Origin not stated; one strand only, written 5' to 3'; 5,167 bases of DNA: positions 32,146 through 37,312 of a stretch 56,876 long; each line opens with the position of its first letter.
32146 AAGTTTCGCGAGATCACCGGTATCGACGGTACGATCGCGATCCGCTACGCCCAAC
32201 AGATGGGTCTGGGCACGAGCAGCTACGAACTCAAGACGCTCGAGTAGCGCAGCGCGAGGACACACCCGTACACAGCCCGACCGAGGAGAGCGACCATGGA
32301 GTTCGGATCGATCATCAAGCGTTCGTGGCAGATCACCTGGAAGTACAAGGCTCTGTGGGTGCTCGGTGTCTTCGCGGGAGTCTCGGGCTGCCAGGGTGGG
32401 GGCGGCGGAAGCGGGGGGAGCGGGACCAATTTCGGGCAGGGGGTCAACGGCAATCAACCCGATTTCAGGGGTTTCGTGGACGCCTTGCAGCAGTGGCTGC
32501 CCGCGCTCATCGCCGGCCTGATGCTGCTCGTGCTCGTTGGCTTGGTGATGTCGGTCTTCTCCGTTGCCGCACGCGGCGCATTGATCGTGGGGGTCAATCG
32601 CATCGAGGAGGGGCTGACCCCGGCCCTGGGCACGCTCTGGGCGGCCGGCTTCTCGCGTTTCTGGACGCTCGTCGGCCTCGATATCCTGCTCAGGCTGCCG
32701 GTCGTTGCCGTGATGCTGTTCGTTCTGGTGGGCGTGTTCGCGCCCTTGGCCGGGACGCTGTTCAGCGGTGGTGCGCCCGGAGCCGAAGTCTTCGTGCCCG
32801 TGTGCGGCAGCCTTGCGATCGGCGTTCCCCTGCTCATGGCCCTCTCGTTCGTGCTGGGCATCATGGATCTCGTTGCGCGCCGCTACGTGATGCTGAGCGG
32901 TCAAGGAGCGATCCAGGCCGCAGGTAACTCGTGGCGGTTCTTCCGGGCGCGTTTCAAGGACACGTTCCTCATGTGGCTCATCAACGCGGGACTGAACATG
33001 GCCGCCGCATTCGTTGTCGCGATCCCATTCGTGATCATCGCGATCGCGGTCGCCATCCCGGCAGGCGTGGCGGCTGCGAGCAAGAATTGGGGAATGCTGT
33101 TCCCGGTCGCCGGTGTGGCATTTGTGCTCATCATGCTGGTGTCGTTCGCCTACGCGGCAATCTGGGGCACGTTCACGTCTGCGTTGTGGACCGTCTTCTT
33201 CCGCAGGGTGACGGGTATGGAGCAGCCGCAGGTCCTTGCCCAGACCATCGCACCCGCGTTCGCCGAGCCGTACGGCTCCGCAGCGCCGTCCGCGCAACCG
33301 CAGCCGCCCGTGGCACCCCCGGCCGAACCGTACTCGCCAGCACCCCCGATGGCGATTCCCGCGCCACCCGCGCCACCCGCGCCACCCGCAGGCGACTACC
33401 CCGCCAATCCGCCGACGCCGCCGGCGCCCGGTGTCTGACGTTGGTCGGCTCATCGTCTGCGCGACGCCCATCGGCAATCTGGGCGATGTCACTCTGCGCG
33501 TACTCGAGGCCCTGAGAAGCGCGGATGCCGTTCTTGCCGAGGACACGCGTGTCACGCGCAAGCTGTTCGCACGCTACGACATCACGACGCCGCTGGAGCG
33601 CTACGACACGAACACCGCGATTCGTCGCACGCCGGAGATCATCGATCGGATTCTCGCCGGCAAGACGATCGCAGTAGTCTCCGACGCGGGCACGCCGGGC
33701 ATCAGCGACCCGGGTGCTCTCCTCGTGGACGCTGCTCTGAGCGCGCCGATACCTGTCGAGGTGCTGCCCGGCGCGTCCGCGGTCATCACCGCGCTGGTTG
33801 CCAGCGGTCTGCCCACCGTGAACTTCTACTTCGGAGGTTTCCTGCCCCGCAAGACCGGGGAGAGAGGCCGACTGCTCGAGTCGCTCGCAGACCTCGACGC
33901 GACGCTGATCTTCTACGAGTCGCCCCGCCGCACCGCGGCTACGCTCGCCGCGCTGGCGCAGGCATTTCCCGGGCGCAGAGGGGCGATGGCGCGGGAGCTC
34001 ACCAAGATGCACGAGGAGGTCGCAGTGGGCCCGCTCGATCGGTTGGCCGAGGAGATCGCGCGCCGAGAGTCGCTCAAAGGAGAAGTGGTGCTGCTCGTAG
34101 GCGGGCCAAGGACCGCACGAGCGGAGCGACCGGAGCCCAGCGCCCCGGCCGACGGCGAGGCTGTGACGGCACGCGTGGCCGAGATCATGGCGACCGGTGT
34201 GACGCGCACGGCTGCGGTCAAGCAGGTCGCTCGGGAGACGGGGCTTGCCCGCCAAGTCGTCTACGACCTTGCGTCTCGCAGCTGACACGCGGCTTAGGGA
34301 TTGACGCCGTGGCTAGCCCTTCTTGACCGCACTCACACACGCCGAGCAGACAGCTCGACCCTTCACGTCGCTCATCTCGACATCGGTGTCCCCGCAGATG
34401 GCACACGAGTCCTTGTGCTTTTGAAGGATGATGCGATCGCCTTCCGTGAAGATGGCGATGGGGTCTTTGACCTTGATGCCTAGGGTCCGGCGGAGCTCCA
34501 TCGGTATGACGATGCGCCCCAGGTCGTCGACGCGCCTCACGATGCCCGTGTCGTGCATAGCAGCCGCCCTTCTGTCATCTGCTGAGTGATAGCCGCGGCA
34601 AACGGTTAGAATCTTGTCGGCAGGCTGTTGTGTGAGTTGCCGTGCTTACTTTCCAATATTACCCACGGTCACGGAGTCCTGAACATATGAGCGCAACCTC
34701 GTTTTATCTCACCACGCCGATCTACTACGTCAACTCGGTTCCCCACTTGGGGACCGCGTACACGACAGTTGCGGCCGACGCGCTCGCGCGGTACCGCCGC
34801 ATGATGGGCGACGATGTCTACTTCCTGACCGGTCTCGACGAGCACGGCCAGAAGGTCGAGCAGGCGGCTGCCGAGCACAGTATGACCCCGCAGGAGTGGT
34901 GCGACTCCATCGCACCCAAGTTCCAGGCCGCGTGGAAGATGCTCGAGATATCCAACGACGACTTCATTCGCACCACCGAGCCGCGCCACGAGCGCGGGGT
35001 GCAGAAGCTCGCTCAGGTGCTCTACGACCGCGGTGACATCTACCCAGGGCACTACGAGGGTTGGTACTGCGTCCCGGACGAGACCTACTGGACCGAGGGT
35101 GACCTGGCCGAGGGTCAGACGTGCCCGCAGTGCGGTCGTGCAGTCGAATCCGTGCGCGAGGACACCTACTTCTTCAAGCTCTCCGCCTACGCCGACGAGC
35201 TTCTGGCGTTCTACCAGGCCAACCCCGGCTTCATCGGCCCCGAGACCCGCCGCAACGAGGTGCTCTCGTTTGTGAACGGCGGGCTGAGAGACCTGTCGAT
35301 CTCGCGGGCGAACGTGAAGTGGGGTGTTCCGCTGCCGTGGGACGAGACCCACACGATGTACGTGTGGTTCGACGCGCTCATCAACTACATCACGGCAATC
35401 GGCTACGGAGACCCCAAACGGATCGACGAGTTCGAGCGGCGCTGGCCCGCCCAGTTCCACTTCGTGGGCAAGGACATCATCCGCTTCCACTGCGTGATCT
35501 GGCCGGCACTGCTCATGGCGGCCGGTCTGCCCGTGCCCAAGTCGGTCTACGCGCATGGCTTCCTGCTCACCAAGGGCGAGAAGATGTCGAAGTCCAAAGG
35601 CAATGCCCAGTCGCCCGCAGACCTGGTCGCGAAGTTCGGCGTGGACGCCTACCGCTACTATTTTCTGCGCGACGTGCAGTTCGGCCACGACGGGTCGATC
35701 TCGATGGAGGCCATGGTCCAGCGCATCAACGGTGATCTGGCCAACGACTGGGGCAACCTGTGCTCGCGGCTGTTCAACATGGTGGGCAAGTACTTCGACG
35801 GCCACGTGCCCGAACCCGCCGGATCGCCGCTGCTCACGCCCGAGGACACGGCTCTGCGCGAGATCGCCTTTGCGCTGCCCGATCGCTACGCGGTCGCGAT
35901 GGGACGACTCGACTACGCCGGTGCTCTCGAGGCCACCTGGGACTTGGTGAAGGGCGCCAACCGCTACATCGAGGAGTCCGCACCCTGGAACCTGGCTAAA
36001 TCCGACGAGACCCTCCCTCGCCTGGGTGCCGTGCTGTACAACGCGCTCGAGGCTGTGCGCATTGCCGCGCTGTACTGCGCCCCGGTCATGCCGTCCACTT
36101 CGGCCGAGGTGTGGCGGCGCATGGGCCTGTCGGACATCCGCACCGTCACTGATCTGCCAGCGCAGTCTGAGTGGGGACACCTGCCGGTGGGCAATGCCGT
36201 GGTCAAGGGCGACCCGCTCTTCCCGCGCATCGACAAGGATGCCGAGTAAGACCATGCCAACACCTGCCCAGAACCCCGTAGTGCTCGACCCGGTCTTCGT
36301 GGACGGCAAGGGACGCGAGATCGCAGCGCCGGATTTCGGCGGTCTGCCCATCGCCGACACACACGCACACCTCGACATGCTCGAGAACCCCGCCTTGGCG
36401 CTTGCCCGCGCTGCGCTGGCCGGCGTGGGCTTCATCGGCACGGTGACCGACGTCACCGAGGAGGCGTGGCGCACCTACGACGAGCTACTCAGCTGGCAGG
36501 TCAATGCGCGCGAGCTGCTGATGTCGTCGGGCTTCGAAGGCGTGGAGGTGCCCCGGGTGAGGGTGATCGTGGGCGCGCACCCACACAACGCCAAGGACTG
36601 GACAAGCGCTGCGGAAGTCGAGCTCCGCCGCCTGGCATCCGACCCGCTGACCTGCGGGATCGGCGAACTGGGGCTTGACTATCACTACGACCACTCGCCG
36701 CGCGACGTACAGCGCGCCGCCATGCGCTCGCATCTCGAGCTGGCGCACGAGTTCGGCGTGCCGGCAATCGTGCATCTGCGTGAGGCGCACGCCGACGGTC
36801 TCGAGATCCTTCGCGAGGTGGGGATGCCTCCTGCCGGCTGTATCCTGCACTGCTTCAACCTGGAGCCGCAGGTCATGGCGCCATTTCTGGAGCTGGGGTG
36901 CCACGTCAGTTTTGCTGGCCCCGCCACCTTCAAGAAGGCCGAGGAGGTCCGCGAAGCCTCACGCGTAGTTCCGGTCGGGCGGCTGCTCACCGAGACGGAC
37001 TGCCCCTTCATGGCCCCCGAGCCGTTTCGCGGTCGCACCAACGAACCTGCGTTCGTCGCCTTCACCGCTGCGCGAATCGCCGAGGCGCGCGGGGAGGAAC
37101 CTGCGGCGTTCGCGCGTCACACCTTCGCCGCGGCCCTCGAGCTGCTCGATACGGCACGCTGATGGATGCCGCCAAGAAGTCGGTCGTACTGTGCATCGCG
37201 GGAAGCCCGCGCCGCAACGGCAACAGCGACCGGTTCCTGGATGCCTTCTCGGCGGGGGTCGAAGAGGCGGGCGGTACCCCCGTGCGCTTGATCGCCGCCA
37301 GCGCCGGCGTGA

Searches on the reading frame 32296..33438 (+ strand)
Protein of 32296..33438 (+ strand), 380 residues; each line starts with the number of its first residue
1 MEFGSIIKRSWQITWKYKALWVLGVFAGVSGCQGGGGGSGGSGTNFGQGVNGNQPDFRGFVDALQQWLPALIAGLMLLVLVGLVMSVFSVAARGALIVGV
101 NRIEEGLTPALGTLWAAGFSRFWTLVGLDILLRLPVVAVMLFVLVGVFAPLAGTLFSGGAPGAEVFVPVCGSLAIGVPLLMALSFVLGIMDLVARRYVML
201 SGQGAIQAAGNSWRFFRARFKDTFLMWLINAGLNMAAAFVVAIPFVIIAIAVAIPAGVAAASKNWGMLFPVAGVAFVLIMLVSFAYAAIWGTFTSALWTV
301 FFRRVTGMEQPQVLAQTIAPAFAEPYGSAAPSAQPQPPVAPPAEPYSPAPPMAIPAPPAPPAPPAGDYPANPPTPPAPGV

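Call 14: search_protein_families(library=pfam, proteins=[window:32296-33438:+], max_evalue=0.0001)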
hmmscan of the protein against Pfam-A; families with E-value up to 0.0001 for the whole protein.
window:32296-33438:+ (380 aa): 1 family
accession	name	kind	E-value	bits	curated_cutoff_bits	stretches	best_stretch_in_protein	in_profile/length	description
PF24400.1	DUF7544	-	4.5e-08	33.1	27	1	16-303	25-285/302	Family of unknown function (DUF7544)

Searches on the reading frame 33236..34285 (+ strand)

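Call 14: search_protein_families(library=pfam, proteins=[window:33236-34285:+], max_evalue=0.0001)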
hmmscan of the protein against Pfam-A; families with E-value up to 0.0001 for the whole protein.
window:33236-34285:+ (349 aa): 1 family
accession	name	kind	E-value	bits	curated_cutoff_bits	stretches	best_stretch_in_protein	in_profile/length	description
PF00590.25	TP_methylase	-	3.6e-29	102.7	27.8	1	72-270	2-211/212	Tetrapyrrole (Corrin/Porphyrin) Methylases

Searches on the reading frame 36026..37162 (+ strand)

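Call 14: search_protein_families(library=pfam, proteins=[window:36026-37162:+], max_evalue=0.0001)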
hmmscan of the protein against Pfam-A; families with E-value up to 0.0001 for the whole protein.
window:36026-37162:+ (378 aa): 1 family
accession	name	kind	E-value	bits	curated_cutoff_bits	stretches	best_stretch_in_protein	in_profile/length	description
PF01026.27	TatD_DNase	-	3.7e-59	200.6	27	1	111-373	2-251/253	TatD related DNase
